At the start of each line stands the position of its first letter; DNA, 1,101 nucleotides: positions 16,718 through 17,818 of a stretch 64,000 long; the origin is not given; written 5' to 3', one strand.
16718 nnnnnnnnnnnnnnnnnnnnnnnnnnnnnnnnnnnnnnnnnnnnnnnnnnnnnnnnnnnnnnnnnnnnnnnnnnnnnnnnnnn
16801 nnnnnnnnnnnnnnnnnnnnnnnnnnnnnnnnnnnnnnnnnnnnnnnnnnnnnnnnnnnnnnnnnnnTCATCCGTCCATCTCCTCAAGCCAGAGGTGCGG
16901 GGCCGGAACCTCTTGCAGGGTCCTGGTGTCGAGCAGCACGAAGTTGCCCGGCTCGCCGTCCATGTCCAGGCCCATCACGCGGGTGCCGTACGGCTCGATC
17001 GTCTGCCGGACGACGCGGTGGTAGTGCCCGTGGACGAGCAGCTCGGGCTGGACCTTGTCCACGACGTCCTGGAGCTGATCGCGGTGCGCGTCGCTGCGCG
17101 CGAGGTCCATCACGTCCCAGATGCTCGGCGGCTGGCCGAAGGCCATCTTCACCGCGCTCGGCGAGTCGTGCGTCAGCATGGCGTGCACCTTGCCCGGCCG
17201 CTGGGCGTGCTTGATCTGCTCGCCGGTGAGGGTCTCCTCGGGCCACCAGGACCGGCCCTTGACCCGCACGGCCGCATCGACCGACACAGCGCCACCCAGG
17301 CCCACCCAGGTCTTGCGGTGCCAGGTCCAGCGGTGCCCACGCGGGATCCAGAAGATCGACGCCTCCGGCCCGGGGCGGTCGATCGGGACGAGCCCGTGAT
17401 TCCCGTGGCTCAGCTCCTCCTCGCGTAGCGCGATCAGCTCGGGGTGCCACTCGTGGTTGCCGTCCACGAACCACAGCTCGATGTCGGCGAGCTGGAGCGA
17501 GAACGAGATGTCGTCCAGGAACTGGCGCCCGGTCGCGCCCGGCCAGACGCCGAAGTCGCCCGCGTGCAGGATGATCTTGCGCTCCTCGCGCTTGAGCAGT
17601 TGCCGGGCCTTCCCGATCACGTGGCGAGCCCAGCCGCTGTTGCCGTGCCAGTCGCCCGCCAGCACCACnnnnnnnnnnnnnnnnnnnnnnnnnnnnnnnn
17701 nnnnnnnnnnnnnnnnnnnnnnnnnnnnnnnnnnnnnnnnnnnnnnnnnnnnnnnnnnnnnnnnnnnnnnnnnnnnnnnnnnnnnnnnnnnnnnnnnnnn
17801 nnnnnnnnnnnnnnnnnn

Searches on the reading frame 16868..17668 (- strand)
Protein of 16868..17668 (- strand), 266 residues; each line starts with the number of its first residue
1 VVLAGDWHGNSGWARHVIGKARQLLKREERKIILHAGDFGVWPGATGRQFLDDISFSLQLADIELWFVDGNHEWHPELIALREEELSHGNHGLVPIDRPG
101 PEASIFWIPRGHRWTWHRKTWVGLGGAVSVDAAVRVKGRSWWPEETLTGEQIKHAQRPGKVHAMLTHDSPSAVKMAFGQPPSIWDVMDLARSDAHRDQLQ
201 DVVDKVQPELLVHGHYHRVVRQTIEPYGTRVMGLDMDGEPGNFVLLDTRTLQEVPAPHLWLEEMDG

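Call 32: search_protein_families(library=pfam, proteins=[window:16868-17668:-], max_evalue=0.01)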
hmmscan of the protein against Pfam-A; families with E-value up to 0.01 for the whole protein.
window:16868-17668:- (266 aa): 2 families
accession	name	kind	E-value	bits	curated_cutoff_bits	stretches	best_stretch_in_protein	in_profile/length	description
PF00149.33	Metallophos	-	2.3e-07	31.9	21.5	1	3-218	5-190/191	Calcineurin-like phosphoesterase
PF12850.12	Metallophos_2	-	0.00037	21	27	1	4-225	6-125/154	Calcineurin-like phosphoesterase superfamily domain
